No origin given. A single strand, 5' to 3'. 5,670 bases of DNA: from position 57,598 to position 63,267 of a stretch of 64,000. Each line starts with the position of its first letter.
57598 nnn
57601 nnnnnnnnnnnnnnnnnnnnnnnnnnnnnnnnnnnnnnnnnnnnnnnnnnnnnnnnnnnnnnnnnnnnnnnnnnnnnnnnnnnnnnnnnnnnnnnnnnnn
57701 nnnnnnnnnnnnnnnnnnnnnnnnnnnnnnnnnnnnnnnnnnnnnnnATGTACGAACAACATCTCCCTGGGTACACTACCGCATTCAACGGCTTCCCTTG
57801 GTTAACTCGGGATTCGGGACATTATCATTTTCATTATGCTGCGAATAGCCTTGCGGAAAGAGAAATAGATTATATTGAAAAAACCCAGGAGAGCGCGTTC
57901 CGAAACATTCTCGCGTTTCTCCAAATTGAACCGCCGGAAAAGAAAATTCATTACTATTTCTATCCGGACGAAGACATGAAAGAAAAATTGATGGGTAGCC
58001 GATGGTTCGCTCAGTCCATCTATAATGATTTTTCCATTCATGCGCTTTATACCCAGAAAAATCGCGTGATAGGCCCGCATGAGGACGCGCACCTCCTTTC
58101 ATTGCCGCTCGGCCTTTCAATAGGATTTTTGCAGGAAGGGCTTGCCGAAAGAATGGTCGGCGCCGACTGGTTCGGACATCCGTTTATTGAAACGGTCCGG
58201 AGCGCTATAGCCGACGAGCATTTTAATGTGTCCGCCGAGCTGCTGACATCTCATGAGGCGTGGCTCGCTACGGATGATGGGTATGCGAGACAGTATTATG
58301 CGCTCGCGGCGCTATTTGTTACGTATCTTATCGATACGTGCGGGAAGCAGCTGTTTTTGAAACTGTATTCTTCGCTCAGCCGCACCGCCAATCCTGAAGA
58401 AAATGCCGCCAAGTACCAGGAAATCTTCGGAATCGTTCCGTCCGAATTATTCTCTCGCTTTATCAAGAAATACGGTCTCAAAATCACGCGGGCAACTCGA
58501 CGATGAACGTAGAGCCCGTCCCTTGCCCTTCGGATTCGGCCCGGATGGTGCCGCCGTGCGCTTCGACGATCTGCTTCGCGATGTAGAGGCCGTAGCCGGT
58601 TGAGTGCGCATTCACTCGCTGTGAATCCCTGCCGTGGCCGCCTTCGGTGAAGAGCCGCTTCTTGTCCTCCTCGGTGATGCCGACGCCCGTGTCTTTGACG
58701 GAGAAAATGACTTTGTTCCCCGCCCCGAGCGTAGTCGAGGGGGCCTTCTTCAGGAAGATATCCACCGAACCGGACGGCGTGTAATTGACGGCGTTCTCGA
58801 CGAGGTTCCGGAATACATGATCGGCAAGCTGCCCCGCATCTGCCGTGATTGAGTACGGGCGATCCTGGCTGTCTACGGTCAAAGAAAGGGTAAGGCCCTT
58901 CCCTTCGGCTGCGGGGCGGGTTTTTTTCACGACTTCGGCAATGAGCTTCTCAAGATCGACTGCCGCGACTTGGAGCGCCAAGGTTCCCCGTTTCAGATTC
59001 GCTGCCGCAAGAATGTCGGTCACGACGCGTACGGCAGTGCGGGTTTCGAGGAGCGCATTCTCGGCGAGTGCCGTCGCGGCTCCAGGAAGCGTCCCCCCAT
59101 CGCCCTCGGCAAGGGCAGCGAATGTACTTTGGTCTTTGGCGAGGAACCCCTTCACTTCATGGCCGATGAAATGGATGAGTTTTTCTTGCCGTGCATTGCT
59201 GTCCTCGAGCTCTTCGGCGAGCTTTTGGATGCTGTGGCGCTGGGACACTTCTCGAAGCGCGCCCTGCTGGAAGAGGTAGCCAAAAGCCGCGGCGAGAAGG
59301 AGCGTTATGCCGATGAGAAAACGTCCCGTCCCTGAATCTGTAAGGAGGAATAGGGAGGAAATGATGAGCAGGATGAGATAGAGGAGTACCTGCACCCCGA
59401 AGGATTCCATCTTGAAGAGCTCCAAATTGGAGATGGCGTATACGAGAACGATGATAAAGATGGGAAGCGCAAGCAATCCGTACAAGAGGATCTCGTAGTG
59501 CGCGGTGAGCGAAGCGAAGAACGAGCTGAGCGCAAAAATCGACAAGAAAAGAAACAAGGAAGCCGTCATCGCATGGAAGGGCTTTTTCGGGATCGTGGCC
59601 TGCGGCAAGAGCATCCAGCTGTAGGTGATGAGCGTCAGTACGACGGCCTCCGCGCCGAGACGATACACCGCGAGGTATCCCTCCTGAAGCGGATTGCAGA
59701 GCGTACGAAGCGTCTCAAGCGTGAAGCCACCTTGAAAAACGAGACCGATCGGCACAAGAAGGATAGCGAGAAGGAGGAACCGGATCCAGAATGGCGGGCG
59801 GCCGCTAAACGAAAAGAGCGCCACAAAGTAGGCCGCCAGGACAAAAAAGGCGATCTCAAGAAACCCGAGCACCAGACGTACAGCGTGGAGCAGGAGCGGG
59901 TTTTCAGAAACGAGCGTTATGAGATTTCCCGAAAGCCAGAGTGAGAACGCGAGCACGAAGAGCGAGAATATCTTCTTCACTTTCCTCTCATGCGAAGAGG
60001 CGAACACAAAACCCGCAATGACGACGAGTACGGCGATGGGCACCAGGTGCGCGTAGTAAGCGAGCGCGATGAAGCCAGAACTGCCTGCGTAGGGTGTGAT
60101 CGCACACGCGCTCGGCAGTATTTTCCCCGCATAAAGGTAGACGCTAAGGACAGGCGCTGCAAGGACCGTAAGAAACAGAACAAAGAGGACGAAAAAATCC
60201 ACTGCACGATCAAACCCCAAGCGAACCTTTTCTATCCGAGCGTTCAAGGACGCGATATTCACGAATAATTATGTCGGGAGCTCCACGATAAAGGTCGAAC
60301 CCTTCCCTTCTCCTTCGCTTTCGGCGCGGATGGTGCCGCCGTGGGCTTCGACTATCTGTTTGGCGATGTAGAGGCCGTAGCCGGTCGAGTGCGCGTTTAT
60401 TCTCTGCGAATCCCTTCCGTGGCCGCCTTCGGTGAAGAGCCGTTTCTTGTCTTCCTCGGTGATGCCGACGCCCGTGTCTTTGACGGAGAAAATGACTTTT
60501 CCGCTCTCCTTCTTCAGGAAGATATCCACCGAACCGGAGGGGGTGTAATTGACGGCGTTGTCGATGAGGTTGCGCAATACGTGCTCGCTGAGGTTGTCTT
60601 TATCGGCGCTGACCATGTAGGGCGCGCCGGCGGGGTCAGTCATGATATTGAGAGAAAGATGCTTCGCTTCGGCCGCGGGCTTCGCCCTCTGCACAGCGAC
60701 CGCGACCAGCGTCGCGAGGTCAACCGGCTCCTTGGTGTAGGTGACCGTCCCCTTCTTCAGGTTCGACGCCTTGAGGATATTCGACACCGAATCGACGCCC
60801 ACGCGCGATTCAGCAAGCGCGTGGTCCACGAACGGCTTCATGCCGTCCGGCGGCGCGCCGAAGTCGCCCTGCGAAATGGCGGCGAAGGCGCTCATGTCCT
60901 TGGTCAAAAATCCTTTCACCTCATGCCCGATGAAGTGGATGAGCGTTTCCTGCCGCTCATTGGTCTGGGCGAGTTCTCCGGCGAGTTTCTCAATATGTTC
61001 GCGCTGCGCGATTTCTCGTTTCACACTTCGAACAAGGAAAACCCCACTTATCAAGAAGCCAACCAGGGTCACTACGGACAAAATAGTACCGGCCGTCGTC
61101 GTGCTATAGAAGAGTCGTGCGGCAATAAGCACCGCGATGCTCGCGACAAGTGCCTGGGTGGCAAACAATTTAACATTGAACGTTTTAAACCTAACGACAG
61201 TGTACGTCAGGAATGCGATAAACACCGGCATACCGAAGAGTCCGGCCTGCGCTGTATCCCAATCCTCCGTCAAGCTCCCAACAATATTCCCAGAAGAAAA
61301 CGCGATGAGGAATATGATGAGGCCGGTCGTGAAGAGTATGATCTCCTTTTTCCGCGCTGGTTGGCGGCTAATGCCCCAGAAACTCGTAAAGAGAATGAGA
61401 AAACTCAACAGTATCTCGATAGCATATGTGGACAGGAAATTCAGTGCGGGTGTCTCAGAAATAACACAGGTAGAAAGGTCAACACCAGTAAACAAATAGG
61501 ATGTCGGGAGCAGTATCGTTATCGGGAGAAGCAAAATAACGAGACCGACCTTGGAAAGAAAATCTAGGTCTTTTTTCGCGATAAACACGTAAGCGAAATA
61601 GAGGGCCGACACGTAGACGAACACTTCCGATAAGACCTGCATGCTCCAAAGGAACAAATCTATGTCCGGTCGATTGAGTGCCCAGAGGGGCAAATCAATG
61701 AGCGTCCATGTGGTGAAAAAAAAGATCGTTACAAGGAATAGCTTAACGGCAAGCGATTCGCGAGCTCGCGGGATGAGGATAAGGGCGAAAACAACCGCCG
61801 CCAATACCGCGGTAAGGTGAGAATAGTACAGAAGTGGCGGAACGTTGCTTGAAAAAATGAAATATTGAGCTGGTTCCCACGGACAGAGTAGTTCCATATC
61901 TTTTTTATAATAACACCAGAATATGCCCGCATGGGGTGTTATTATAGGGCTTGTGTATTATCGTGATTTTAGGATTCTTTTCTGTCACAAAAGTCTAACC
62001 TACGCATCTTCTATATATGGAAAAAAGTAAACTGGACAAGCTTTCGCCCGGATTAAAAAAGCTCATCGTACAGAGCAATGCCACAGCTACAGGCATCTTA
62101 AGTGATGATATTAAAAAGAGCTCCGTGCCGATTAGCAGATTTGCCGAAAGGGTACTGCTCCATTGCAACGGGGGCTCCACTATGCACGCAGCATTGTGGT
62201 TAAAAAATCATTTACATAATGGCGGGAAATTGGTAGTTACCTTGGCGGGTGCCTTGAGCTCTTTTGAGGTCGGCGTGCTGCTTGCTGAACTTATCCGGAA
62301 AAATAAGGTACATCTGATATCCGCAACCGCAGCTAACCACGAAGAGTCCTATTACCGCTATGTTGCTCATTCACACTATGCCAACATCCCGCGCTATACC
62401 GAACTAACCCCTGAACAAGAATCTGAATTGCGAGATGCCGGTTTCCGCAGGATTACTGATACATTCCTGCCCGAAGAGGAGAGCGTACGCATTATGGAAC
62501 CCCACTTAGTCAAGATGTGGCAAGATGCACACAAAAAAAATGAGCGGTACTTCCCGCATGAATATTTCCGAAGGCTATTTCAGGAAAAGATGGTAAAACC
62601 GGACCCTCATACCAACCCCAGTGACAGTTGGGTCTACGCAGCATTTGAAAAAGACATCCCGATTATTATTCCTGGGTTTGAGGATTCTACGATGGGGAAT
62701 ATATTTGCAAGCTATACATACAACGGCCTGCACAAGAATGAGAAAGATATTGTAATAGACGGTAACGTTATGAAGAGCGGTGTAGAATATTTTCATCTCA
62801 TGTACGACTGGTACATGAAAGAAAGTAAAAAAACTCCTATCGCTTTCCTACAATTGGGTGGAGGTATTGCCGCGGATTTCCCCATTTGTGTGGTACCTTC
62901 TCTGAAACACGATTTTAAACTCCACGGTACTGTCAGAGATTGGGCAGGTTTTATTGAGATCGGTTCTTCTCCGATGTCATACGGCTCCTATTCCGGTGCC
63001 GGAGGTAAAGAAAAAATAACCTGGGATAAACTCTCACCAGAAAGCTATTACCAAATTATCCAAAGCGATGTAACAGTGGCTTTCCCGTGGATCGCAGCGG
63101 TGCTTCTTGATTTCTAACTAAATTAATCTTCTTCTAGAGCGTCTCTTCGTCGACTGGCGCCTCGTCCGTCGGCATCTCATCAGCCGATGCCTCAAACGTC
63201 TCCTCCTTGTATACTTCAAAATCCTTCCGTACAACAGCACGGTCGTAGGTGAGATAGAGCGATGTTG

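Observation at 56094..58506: Compact low-GC RiPP-like cassette: unannotated 46-aa precursor, attenuator, radical-SAM/SPASM enzyme, HExxH protein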

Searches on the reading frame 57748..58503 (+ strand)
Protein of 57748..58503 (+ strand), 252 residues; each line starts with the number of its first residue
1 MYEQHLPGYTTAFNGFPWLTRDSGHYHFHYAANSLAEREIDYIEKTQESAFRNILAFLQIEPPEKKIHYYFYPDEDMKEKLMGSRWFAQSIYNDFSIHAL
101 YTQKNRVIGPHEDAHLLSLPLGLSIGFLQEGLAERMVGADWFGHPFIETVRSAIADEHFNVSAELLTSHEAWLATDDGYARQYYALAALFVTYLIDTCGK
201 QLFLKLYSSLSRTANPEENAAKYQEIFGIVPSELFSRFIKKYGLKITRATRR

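Call 4: search_protein_families(library=pfam, proteins=[window:57748-58503:+], max_evalue=1)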
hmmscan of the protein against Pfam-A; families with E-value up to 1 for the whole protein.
window:57748-58503:+ (252 aa): 1 family
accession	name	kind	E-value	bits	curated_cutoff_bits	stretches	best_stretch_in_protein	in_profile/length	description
PF08883.16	DOPA_dioxygen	-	0.14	12.8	25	1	67-114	3-49/106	Dopa 4,5-dioxygenase family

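Call 5: search_protein_families(library=ncbifam, proteins=[window:57748-58503:+], max_evalue=1)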
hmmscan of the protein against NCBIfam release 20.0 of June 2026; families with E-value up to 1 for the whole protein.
window:57748-58503:+ (252 aa): 0 families

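Call 13: find_homologous_proteins(query=window:57748-58503:+, max_evalue=0.001)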
Query window:57748-58503:+ (252 aa): 54 proteins with E <= 0.001 among 747 candidates.
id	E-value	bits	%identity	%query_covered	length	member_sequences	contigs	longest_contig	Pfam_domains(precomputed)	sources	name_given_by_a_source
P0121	5.7e-169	578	100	100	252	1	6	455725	-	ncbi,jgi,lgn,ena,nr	ncbi:TPA: hypothetical protein DIV48_03765 [Candidatus Kaiserbacteria bacterium]|nr:MAG: hypothetica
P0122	1.3e-96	341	63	96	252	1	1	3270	-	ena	-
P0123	1.8e-95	337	62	94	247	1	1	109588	-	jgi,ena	-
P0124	1.9e-95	337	61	96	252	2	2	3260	-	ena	-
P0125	2.1e-95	337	61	95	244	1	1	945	-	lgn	-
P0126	4.0e-95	336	61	94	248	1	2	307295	-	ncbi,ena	-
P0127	7.5e-94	332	61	95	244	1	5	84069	-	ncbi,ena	-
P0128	2.1e-91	324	65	90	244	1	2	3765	-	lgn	-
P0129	2.4e-91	324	60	94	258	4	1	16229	-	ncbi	-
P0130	2.5e-91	324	61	94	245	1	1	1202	-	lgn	-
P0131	9.5e-91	322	57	99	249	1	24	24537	-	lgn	-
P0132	1.3e-89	318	59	98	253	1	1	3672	-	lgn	-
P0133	1.4e-89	318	59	94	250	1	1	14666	-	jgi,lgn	jgi:hypothetical protein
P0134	1.5e-89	318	60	94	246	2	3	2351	-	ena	-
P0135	2.6e-89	317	60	96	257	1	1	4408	-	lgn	-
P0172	6.6e-29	119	36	92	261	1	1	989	PF13485.12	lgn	-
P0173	7.5e-24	103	34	92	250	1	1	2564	PF13485.12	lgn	-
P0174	2.4e-23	101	32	96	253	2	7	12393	-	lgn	-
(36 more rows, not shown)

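Call 22: predict_structure(alignment_id=A2)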
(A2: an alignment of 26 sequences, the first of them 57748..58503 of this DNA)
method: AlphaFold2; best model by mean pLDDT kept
length: 252 residues; sequences in the alignment: 26
mean_pLDDT: 95.2   pTM: 0.91
mean pLDDT of the five models: 95.2, 95.2, 95.1, 94.6, 94.0
residues with pLDDT >= 90: 229; 70-90: 17; 50-70: 3; < 50: 3
segments of 3 or more residues with pLDDT < 50: 250-252
pLDDT, mean of each block of 10 residues (from residue 1): 88 98 99 98 99 98 97 98 95 97 95 98 97 98 95 89 96 95 98 98 99 97 98 97 75 40
secondary structure, 60 per line:
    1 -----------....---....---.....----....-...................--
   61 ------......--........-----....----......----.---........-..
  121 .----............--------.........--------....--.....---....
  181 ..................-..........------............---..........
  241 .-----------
elements in order: H12-15 E19-22 E26-30 H35-38 H40-58 E67-72 H75-82 E88-91 E96-101 H110-117 H126-137 H146-154 H163-166 H169-173 H177-198 H200-209 H216-227 H231-241
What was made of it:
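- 57748..58506 (+): Gluzincin-type zinc metallopeptidase (252 aa), with no signal peptide or transmembrane segment by inspection. AlphaFold2 pLDDT 95 (call 22).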

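Call 25: fold_search(model_id=the predicted structure, library=pdb)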
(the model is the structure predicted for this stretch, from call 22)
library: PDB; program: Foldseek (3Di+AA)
matches with E <= 10: 305; with E <= 0.001: 23
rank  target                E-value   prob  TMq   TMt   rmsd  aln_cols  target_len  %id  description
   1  4ar8_A                3.2e-05  1.00  0.55  0.38   7.7       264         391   14  Crystal structure of the peptidase domain of collagenase T from Clostridium tetani complexed with the peptidic inhibit (released 2013-06-05)
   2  9cme                  4.5e-05  1.00  0.57  0.25   7.0       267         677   13  Room Temperature Crystal Structure of Collagenase ColH from Hathewaya histolytica at 2.7 Angstrom resolution (released 2026-01-14)
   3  4ar8_B                4.7e-05  1.00  0.49  0.35   7.7       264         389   13  Crystal structure of the peptidase domain of collagenase T from Clostridium tetani complexed with the peptidic inhibit (released 2013-06-05)
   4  7z5u                  5.0e-05  1.00  0.52  0.37   7.5       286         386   12  Crystal structure of the peptidase domain of collagenase G from Clostridium histolyticum in complex with a hydroxamate-b (released 2022-11-09)
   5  7bb8_A                5.3e-05  1.00  0.58  0.43   5.6       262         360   14  Crystal structure of Lugdulysin, a Staphylococcus lugdunensis M30 zinc metallopeptidase (released 2022-07-13)
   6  7zbv                  6.6e-05  1.00  0.52  0.37   7.4       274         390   13  Crystal structure of the peptidase domain of collagenase G from Clostridium histolyticum in complex with a diphosphonate (released 2022-11-09)
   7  4are                  7.0e-05  1.00  0.49  0.22   8.5       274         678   11  Crystal structure of the collagenase Unit of collagenase G from Clostridium histolyticum at 2.19 angstrom resolution. (released 2013-06-05)
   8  4ar9_A                8.8e-05  1.00  0.56  0.39   8.6       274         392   14  Crystal structure of the peptidase domain of collagenase T from Clostridium tetani at 1.69 angstrom resolution. (released 2013-06-05)
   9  2y3u                  1.0e-04  1.00  0.55  0.24   8.4       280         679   12  Crystal structure of apo collagenase G from Clostridium histolyticum at 2.55 Angstrom resolution (released 2011-09-28)
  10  2y50                  1.0e-04  1.00  0.53  0.24   8.8       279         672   11  Crystal Structure of Collagenase G from Clostridium histolyticum at 2. 80 Angstrom Resolution (released 2011-09-28)
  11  2y6i_A                1.2e-04  1.00  0.54  0.24   9.0       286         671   11  Crystal Structure of Collagenase G from Clostridium histolyticum in complex with Isoamylphosphonyl-Gly-Pro-Ala at 3.25 (released 2011-09-28)
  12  4ar1                  1.4e-04  1.00  0.54  0.39   7.4       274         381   13  Crystal Structure of the Peptidase Domain of Collagenase H from Clostridium histolyticum at 2.01 Angstrom resolution. (released 2013-06-05)
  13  6ydx_A                1.4e-04  1.00  0.52  0.19   6.2       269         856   14  Insulin-regulated aminopeptidase complexed with a macrocyclic peptidic inhibitor (released 2020-07-22)
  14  7bb9                  1.5e-04  1.00  0.58  0.40   5.5       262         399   14  Crystal structure of Lugdulysin E242Q Y315F mutant (released 2022-07-13)
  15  6ydx_B                1.8e-04  1.00  0.52  0.19   6.7       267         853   14  Insulin-regulated aminopeptidase complexed with a macrocyclic peptidic inhibitor (released 2020-07-22)
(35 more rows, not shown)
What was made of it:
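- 57748..58506 (+): The best PDB folds are M9 collagenase peptidase domains, M30 lugdulysin and M1 aminopeptidases (E about 3e-5, TM about 0.55, call 25).
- On Gluzincin (MA(E)) zinc metallopeptidases: Fold matches to M9, M30 and M1 have probability 1.00 and E 3e-5 to 1e-3 (call 25).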

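Call 38: find_encoding_contigs(protein=P0174, flank=5000, max_places=3)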
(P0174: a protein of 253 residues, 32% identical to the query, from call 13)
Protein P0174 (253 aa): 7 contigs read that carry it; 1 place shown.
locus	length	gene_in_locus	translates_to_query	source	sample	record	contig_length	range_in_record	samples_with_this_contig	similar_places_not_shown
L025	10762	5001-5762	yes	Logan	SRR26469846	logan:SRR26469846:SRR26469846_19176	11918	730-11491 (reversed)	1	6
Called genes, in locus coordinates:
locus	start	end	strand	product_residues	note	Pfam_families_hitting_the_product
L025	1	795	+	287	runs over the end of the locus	PF01656:CbiA, PF10609:ParA, PF00037:Fer4, PF14697:Fer4_21, PF12838:Fer4_7, PF13187:Fer4_9 (weak), PF00037:Fer4, PF12837:Fer4_6 (weak), +6 more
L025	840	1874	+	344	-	PF03965:Penicillinase_R (weak), PF02661:Fic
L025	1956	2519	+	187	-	-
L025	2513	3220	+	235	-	PF08843:AbiEii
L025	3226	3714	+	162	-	-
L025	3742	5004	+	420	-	PF00919:UPF0004, PF04055:Radical_SAM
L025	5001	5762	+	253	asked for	-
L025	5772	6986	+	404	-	PF22694:CtpB_N-like, PF00595:PDZ, PF13180:PDZ_2 (weak), PF17820:PDZ_6, PF03572:Peptidase_S41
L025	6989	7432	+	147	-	PF01281:Ribosomal_L9_N, PF03948:Ribosomal_L9_C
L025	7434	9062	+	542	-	PF01656:CbiA (weak), PF06418:CTP_synth_N, PF00117:GATase, PF07722:Peptidase_C26 (weak)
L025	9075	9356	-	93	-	PF01016:Ribosomal_L27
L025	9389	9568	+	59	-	-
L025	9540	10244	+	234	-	PF01255:Prenyltransf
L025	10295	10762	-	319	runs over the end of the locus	PF02899:Phage_int_SAM_1, PF13102:Phage_int_SAM_5 (weak), PF13495:Phage_int_SAM_4, PF00589:Phage_integrase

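Call 39: find_encoding_contigs(protein=P0173, flank=5000, max_places=2)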
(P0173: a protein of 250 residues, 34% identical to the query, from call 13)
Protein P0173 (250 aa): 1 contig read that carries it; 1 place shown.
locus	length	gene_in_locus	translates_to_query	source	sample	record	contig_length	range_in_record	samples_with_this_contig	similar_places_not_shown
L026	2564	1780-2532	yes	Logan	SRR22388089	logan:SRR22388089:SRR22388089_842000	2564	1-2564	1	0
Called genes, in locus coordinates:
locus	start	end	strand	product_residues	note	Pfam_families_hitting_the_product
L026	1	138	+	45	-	?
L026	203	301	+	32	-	-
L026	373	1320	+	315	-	PF04055:Radical_SAM, PF13353:Fer4_12 (weak)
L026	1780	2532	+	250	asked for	PF13485:Peptidase_MA_2 (weak)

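Call 48: search_protein_representatives(alignment_id=A2)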
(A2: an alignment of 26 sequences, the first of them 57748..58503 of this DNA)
Query: 26 sequences, 246 profile positions. Proteins with E-value up to 0.001 (for the whole library): 2554; up to 1e-10: 660; up to 1e-30: 50. The best 150 are listed.
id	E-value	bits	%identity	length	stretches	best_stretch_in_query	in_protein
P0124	6.3e-111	386.2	-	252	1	1-243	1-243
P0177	1.9e-90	319.1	-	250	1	2-243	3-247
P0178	3.2e-88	311.8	-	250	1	1-242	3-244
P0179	2.9e-84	298.9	-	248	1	2-242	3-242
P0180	1.6e-82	293.2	-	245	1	1-243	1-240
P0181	1.8e-82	292.9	-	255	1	2-242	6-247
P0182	4.2e-81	288.5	-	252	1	1-242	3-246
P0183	3.4e-74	265.8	-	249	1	2-243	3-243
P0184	2.3e-73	263.2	-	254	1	1-244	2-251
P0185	3.7e-73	262.5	-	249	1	3-243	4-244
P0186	2.5e-69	249.9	-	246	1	8-242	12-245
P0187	1.3e-63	231.2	-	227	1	17-243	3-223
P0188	5.7e-62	225.8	-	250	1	1-244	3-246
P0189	6.8e-61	222.3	-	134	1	1-133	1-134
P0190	3.9e-57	210.0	-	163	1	82-243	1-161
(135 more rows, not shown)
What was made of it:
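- The domain also occurs in many large multidomain proteins (call 48).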

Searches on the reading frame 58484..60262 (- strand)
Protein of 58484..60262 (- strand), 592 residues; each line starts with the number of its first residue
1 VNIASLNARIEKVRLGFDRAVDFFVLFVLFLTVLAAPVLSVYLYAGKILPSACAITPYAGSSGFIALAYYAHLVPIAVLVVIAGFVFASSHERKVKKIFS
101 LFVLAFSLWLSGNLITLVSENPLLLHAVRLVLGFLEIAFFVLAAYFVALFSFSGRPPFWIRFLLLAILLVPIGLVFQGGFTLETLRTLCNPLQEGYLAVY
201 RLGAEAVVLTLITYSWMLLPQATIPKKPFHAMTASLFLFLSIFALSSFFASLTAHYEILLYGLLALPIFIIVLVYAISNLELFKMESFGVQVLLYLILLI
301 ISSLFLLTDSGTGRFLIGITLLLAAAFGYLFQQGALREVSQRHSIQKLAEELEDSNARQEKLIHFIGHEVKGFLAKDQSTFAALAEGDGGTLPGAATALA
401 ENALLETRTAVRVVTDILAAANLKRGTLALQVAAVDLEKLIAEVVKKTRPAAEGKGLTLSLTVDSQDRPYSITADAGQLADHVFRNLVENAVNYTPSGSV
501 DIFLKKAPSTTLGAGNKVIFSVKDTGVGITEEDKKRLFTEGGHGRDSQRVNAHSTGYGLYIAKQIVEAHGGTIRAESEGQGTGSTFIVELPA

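Call 58: search_protein_families(library=pfam, proteins=[window:58484-60262:-], max_evalue=0.001)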
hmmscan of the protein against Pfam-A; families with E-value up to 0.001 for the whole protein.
window:58484-60262:- (592 aa): 1 family
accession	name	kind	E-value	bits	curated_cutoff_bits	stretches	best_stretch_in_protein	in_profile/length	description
PF02518.31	HATPase_c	-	6.5e-24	85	26.4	1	481-591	7-108/111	Histidine kinase-, DNA gyrase B-, and HSP90-like ATPase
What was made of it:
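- Two tandem multi-pass histidine kinases lie convergent to the cassette in the window (58484-60262 and 60269-61897; call 58).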

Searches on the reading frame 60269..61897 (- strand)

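Call 58: search_protein_families(library=pfam, proteins=[window:60269-61897:-], max_evalue=0.001)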
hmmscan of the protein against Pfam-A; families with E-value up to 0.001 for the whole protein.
window:60269-61897:- (542 aa): 1 family
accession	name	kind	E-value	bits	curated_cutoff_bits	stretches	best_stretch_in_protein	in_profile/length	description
PF02518.31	HATPase_c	-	1.2e-25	90.5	26.4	1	438-541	7-108/111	Histidine kinase-, DNA gyrase B-, and HSP90-like ATPase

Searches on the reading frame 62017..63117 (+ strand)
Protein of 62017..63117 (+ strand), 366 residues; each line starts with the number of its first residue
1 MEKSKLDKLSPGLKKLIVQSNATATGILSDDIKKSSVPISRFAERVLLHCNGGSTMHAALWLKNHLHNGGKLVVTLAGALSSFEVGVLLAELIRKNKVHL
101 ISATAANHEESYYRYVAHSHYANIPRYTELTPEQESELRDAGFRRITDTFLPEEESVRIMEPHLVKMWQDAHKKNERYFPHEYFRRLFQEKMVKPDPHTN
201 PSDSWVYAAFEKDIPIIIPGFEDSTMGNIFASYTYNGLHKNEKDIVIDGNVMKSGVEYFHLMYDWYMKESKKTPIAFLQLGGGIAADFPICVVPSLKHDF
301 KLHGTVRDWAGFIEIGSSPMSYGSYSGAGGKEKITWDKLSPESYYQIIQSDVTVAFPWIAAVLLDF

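Call 58: search_protein_families(library=pfam, proteins=[window:62017-63117:+], max_evalue=0.001)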
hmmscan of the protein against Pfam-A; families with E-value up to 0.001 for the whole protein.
window:62017-63117:+ (366 aa): 1 family
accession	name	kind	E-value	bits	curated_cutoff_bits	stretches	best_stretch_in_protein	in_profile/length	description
PF01916.23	DS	-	1.6e-31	110.1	27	1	57-361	18-286/288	Deoxyhypusine synthase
